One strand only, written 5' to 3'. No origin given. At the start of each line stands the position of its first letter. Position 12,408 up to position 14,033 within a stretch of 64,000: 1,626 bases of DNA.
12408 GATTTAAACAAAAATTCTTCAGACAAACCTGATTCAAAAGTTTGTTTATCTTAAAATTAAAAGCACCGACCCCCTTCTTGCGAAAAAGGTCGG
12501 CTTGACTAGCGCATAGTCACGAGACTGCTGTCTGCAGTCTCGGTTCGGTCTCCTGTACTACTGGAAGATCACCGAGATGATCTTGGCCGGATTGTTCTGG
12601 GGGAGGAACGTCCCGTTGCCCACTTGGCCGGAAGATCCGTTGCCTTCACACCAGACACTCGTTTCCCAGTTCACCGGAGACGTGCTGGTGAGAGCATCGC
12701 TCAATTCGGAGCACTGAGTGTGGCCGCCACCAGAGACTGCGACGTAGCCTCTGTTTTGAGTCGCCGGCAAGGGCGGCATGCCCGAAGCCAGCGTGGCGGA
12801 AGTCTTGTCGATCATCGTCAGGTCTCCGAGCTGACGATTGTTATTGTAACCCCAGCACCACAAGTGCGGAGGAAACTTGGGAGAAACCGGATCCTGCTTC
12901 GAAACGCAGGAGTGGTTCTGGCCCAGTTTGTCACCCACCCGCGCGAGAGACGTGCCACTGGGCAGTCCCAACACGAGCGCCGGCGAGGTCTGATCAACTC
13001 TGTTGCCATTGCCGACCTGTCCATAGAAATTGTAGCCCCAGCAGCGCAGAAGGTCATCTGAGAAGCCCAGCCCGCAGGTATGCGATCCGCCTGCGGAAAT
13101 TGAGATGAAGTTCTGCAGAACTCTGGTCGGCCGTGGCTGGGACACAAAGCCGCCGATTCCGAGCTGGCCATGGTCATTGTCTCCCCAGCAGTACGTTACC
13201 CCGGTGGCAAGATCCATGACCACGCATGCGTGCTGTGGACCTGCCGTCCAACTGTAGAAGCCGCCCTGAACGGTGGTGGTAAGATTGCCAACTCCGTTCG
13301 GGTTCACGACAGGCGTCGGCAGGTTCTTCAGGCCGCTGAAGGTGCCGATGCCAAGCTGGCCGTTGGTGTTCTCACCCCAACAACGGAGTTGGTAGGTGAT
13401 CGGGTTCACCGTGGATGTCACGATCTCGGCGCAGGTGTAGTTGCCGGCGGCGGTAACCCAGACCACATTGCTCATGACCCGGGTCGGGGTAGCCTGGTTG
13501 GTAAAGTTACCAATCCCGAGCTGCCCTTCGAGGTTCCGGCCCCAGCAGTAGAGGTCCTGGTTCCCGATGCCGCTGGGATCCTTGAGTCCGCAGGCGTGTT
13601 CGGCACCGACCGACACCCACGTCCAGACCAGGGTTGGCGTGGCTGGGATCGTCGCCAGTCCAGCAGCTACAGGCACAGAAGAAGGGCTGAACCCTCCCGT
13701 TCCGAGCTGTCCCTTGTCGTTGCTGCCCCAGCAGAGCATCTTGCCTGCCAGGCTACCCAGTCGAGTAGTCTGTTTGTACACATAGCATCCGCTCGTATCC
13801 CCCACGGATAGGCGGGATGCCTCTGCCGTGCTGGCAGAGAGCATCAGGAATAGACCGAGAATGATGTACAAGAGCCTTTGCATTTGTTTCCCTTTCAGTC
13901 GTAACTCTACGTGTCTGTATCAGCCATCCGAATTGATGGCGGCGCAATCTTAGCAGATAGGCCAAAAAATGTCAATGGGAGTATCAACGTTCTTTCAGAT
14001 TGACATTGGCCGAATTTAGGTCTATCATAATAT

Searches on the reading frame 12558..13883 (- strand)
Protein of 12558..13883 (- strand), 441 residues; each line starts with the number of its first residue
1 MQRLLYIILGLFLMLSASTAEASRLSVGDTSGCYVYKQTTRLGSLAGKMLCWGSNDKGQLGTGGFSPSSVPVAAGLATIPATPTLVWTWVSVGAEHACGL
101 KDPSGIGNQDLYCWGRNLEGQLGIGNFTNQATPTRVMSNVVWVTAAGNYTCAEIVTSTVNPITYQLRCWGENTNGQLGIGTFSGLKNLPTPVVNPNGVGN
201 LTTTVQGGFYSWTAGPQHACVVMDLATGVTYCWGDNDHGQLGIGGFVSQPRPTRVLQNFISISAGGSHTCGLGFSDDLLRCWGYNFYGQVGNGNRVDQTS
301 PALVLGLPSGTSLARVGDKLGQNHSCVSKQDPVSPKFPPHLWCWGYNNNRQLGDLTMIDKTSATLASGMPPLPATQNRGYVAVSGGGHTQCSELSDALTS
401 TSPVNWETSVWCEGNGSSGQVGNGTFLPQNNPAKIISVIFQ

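Call 3: search_protein_families(library=pfam, proteins=[window:12558-13883:-], max_evalue=0.01)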
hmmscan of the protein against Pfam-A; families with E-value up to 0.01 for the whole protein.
window:12558-13883:- (441 aa): 4 families
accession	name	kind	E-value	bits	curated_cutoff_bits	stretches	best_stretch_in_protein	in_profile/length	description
PF00415.24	RCC1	-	2.1e-44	150.3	21.7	5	228-271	2-49/50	Regulator of chromosome condensation (RCC1) repeat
PF25390.1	WD40_RLD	-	2.9e-41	142.5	150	1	46-388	49-359/363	RCC1-like domain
PF13540.12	RCC1_2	-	6.9e-20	70.7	22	3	260-289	2-30/30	Regulator of chromosome condensation (RCC1) repeat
PF25384.1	Alsin_RLD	-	9.4e-06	25.6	100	0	338-403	293-357/405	Alsin RCC1-like domain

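Call 60: search_protein_families(library=padloc, proteins=[window:12558-13883:-], max_evalue=0.001)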
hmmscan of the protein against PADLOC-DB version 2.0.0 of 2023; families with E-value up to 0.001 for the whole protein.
window:12558-13883:- (441 aa): 0 families
